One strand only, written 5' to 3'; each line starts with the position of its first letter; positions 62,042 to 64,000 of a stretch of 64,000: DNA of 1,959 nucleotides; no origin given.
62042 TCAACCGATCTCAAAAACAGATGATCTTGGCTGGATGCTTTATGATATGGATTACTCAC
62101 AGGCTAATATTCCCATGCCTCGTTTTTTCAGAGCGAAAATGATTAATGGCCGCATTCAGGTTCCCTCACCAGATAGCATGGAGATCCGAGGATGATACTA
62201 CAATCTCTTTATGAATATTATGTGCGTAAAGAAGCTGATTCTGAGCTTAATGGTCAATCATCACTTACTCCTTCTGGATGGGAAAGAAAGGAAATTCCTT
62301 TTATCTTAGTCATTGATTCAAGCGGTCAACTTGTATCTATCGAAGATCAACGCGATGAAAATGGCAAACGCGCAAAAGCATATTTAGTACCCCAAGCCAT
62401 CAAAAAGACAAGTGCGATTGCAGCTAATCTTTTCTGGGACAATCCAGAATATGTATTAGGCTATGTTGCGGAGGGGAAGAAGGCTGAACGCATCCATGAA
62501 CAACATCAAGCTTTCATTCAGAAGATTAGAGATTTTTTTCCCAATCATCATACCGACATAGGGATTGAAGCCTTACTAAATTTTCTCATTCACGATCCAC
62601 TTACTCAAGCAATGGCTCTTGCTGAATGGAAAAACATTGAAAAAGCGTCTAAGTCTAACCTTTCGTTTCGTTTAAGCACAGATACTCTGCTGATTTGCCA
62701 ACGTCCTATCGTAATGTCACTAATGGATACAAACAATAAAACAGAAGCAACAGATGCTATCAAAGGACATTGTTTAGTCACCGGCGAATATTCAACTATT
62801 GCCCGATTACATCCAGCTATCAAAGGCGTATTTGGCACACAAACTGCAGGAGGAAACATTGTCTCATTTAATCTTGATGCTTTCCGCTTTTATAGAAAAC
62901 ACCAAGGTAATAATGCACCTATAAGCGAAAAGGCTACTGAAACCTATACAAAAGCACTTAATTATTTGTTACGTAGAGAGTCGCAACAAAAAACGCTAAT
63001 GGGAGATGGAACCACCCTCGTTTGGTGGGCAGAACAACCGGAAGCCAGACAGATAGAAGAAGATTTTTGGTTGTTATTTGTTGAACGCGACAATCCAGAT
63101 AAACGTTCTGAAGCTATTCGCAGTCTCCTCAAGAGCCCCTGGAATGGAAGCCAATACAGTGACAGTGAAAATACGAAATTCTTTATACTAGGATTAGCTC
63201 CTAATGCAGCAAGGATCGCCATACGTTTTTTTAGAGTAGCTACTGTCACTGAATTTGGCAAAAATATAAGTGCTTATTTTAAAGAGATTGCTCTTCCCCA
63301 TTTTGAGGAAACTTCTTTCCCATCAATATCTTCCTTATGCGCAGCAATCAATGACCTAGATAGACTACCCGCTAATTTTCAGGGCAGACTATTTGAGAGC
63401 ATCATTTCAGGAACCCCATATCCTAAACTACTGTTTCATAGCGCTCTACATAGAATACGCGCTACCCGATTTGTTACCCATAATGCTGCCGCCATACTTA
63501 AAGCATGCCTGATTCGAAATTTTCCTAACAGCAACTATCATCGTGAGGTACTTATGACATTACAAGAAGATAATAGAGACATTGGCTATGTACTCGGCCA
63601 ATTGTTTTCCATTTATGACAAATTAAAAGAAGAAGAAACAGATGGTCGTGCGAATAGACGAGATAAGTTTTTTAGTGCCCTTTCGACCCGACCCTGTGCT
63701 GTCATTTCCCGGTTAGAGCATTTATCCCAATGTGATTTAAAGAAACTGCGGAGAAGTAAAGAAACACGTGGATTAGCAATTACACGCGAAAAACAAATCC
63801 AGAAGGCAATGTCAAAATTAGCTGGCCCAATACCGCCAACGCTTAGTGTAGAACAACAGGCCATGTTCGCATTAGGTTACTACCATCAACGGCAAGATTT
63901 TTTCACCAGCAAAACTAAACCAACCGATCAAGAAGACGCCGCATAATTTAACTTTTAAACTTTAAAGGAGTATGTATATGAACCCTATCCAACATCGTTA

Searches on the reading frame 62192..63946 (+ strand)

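Call 26: search_protein_families(library=pfam, proteins=[window:62192-63946:+])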
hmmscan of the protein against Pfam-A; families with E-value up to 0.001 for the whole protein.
window:62192-63946:+ (584 aa): 1 family
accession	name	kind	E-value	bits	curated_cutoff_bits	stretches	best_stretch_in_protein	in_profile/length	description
PF09709.15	Cas_Csd1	-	2.4e-146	489.1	27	1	6-571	1-559/559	CRISPR-associated protein (Cas_Csd1)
